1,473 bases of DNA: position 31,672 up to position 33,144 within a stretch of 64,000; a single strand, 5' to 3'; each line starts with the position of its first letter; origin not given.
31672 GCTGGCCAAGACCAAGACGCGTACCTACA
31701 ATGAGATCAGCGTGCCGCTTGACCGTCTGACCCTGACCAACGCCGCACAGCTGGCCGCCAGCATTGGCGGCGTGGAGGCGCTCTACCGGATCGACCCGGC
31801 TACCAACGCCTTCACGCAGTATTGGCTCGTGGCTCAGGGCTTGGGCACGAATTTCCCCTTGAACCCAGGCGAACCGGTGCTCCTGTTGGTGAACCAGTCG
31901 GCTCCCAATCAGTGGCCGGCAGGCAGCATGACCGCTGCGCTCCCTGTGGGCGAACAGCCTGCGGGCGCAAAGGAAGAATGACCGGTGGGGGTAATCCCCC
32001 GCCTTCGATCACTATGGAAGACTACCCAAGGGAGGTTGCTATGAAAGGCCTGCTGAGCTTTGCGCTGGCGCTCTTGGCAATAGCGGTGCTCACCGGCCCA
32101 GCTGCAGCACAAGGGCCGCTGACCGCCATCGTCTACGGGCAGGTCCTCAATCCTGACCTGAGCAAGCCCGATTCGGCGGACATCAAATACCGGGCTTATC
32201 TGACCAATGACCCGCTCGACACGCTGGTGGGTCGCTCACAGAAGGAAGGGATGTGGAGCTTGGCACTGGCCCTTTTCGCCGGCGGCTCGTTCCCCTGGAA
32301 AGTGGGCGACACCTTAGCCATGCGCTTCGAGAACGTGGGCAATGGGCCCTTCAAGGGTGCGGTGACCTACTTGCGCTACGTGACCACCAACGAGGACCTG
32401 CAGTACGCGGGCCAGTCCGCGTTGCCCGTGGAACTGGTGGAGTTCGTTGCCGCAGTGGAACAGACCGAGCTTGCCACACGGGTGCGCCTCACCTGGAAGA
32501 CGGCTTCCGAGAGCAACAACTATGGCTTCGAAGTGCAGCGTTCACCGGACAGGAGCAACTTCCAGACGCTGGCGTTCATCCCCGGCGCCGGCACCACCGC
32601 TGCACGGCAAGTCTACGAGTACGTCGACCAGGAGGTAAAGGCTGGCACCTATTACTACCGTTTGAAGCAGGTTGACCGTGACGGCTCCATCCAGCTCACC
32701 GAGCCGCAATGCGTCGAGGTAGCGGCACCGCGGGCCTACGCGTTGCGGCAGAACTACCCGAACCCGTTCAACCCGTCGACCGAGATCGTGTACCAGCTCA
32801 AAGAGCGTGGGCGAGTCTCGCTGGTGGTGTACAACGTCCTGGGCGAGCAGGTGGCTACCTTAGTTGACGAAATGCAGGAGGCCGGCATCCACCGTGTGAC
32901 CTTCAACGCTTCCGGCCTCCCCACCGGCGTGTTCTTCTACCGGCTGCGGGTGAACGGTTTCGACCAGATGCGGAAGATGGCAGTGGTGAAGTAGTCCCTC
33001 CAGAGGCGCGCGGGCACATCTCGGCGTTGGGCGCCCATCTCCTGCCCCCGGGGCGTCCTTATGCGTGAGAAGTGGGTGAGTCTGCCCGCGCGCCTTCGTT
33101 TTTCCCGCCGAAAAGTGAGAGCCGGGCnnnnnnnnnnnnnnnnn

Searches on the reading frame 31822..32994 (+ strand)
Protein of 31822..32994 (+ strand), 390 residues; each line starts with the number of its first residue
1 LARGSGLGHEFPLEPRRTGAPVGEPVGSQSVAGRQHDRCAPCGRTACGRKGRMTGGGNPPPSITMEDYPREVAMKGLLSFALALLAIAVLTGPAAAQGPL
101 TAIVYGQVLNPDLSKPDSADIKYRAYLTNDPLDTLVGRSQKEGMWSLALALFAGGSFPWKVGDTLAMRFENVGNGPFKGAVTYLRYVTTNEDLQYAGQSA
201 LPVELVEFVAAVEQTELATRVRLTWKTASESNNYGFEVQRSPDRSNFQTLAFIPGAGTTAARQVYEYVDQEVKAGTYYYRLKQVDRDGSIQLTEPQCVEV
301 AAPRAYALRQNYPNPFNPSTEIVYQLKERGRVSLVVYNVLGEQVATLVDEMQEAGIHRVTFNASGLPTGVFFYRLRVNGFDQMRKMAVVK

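Call 8: search_protein_families(library=pfam, proteins=[window:31822-32994:+], max_evalue=0.001)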
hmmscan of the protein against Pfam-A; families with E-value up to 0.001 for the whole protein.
window:31822-32994:+ (390 aa): 2 families
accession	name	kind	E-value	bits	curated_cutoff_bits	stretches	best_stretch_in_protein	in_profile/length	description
PF18962.6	Por_Secre_tail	-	8e-07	29.7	27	1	312-387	2-74/75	Secretion system C-terminal sorting domain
PF13585.12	CHU_C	-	0.00042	20.8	27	0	327-379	24-75/86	CHU_C Type IX secretion signal domain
